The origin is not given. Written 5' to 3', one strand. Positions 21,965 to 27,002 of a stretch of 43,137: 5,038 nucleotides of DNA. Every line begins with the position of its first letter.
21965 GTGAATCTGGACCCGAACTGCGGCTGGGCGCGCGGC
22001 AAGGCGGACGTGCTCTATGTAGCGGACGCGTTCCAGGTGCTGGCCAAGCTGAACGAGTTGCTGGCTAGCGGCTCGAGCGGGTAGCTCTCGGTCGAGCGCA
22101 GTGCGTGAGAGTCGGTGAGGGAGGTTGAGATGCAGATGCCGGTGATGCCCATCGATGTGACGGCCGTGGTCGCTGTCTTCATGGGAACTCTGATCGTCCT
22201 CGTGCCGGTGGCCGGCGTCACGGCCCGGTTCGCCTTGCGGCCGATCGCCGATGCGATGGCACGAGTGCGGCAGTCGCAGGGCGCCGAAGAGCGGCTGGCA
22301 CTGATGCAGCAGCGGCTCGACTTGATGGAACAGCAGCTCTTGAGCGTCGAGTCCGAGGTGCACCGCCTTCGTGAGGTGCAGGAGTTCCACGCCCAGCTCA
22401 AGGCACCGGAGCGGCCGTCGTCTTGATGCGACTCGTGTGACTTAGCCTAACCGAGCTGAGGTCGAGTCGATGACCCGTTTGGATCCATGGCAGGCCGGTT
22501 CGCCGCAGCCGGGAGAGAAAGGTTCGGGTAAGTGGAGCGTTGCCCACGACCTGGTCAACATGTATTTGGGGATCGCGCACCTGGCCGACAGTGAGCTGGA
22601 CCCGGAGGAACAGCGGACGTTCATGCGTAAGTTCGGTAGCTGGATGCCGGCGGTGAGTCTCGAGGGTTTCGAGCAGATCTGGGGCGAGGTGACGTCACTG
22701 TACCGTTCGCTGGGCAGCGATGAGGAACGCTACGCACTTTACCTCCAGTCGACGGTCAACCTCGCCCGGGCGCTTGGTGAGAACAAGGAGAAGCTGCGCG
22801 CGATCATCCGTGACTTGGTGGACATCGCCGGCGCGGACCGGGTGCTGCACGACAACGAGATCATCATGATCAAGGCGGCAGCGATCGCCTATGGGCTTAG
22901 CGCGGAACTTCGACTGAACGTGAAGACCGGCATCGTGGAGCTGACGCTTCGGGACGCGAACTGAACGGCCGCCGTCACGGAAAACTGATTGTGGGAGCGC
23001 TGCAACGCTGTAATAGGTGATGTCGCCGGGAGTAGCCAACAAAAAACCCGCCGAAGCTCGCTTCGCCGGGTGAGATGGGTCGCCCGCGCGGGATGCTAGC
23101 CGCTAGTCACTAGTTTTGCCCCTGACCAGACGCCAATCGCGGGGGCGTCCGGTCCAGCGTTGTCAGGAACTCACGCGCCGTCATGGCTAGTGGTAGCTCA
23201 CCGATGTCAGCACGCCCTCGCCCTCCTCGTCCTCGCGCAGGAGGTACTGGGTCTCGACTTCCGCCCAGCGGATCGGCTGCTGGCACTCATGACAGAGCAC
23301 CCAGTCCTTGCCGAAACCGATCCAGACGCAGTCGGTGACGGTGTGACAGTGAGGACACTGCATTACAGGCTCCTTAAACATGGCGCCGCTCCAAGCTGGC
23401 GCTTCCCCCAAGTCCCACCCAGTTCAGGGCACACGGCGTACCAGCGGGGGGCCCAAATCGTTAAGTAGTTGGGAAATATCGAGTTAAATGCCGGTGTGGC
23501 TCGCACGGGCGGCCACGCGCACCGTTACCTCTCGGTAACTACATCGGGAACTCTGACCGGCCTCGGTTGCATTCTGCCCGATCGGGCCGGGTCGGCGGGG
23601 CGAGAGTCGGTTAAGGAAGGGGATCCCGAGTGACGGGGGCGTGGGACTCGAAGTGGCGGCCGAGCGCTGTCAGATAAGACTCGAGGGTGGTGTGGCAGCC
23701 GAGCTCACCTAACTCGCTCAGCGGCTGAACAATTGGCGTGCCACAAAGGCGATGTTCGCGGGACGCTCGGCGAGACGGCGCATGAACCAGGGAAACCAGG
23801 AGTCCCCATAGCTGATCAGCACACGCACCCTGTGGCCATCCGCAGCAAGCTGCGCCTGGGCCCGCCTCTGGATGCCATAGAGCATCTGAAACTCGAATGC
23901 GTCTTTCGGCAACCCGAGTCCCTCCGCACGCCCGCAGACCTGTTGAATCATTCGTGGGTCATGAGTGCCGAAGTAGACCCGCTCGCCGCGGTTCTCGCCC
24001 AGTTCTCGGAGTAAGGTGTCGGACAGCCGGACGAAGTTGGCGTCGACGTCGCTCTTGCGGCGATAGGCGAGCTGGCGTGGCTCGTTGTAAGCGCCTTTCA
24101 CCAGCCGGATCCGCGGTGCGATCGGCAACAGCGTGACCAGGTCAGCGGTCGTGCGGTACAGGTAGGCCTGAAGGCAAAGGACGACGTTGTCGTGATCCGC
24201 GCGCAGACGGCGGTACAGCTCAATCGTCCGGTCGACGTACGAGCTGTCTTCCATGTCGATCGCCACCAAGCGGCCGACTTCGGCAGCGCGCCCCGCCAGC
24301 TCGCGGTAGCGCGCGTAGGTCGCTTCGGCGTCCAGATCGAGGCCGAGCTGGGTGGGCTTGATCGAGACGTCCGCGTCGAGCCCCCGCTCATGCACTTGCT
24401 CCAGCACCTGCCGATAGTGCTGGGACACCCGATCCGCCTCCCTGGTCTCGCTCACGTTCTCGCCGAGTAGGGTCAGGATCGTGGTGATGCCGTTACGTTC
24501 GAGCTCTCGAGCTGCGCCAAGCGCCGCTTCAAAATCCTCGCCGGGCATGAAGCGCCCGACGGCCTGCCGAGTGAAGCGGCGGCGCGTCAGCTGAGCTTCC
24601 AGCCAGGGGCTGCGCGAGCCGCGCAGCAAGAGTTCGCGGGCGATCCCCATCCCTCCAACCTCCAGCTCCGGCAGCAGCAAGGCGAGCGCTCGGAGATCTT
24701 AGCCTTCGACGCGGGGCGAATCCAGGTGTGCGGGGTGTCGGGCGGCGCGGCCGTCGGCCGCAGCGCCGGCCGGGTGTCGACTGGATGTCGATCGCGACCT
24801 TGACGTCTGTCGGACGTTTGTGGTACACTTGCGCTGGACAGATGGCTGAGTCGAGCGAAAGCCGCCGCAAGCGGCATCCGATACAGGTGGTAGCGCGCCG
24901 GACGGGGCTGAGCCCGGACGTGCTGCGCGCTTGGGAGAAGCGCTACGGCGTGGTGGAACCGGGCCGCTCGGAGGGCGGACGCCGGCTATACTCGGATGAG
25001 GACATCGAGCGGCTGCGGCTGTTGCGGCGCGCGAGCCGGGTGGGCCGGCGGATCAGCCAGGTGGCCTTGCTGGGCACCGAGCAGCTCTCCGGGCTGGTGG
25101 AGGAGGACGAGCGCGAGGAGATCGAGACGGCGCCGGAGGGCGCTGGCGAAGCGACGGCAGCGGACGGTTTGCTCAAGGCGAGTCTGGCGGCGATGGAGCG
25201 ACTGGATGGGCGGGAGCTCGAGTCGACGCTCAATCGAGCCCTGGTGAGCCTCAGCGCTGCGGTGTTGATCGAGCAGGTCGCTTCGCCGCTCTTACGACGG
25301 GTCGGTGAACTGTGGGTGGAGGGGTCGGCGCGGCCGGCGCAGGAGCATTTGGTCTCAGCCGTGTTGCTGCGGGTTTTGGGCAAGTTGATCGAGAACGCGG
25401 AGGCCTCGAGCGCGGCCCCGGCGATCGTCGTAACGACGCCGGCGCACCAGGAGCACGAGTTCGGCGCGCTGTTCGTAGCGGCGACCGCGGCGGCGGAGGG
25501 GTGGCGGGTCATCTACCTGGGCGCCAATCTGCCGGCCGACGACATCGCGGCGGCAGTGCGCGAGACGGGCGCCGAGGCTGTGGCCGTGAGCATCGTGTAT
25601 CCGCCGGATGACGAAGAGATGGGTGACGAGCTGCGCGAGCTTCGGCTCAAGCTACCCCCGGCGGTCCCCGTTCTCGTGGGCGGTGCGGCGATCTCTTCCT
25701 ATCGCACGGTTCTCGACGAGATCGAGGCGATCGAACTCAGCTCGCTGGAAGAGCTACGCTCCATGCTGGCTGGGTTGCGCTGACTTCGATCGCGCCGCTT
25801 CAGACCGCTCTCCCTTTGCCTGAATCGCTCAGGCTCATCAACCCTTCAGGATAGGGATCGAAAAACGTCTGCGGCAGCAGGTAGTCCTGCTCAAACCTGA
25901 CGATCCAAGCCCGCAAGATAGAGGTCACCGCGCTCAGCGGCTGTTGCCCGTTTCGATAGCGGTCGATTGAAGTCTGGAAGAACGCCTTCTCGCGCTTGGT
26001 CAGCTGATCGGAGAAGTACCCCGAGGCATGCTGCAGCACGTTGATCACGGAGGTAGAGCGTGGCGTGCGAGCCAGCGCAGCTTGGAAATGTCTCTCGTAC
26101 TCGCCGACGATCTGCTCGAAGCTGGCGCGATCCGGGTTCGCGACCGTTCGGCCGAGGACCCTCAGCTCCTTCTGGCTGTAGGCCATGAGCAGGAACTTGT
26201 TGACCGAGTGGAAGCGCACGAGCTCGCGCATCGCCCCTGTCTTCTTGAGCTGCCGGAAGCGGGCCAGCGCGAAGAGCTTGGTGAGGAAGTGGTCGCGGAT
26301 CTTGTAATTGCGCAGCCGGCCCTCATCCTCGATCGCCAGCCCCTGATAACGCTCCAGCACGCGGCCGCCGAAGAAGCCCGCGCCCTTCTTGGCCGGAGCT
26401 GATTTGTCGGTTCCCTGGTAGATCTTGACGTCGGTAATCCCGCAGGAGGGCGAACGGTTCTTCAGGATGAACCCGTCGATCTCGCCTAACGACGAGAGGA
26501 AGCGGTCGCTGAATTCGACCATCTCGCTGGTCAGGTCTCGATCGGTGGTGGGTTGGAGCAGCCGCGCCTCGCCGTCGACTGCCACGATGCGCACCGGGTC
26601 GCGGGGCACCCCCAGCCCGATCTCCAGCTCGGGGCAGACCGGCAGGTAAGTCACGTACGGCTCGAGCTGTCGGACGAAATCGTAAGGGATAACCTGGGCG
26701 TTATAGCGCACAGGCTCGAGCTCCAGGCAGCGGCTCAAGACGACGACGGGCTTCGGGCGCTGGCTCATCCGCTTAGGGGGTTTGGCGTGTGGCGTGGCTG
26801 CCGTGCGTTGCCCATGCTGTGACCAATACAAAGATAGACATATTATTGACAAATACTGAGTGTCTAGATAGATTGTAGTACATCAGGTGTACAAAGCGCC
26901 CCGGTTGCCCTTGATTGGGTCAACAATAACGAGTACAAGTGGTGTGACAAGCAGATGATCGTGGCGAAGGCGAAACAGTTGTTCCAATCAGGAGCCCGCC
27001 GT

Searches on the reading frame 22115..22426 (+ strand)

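Call 18: search_protein_families(library=pfam, proteins=[window:22115-22426:+], max_evalue=0.00001)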
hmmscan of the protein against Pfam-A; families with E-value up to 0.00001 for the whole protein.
window:22115-22426:+ (103 aa): 0 families

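Call 70: search_protein_families(library=ncbifam, proteins=[window:22115-22426:+], max_evalue=0.001)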
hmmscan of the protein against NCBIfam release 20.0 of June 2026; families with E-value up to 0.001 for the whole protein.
window:22115-22426:+ (103 aa): 1 family
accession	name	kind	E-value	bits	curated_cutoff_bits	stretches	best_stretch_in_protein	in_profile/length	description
NF007973.0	PRK10697.1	equivalog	4.4e-06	26.6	136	1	6-81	30-104/119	envelope stress response membrane protein PspC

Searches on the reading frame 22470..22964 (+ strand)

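Call 18: search_protein_families(library=pfam, proteins=[window:22470-22964:+], max_evalue=0.00001)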
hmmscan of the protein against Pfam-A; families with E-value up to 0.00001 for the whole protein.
window:22470-22964:+ (164 aa): 1 family
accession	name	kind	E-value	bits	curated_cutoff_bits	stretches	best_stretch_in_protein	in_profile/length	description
PF05099.18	TerB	-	1.4e-06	29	24.4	0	94-145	57-110/118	Tellurite resistance protein TerB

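Call 70: search_protein_families(library=ncbifam, proteins=[window:22470-22964:+], max_evalue=0.001)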
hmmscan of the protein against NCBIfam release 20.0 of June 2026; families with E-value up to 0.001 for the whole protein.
window:22470-22964:+ (164 aa): 0 families

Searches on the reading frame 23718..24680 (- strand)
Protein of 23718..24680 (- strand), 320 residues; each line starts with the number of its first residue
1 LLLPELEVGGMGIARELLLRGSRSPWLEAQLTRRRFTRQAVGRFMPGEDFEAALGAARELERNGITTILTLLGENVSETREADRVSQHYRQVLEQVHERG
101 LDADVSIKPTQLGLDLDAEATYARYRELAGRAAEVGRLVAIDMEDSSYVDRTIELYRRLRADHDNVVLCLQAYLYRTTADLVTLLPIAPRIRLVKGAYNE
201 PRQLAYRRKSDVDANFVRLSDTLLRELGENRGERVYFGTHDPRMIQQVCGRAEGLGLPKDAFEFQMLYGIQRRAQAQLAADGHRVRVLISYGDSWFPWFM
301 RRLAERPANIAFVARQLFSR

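Call 18: search_protein_families(library=pfam, proteins=[window:23718-24680:-], max_evalue=0.00001)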
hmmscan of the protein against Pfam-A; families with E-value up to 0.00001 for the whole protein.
window:23718-24680:- (320 aa): 1 family
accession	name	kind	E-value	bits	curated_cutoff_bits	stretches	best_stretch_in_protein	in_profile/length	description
PF01619.24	Pro_dh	-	1.4e-33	117.1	27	1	54-314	2-277/278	Proline dehydrogenase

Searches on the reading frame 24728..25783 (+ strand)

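Call 18: search_protein_families(library=pfam, proteins=[window:24728-25783:+], max_evalue=0.00001)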
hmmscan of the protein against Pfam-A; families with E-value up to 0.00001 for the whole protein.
window:24728-25783:+ (351 aa): 4 families
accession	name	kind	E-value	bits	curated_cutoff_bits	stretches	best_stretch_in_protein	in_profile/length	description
PF02310.24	B12-binding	-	1.2e-15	57.9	32.1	1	233-324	3-93/121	B12 binding domain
PF13411.12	MerR_1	-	3.9e-15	56.1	21.6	1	52-112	3-62/69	MerR HTH family regulatory protein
PF00376.29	MerR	-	4.3e-10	39.7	28.2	1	52-88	2-38/38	MerR family regulatory protein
PF02607.22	B12-binding_2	-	1.1e-09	38.7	23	1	153-220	6-73/74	B12 binding domain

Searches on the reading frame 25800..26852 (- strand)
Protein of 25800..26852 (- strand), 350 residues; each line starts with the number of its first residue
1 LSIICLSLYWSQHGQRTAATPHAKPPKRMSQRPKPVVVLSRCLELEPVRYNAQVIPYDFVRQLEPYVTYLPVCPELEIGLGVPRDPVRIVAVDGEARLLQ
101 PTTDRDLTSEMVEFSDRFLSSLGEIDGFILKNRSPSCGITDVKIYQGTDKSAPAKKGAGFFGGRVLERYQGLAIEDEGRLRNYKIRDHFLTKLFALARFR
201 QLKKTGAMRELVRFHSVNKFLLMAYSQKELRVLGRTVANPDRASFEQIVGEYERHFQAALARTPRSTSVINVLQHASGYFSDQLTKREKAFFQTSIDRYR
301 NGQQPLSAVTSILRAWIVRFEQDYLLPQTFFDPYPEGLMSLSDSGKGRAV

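Call 18: search_protein_families(library=pfam, proteins=[window:25800-26852:-], max_evalue=0.00001)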
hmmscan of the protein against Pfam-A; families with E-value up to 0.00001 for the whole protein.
window:25800-26852:- (350 aa): 2 families
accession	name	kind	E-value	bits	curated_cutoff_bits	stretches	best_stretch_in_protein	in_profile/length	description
PF08349.16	DUF1722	-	1.8e-39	135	22.5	1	219-335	1-117/117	Protein of unknown function (DUF1722)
PF04463.17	2-thiour_desulf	-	5.6e-34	117.6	34.7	1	37-177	1-141/141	2-thiouracil desulfurase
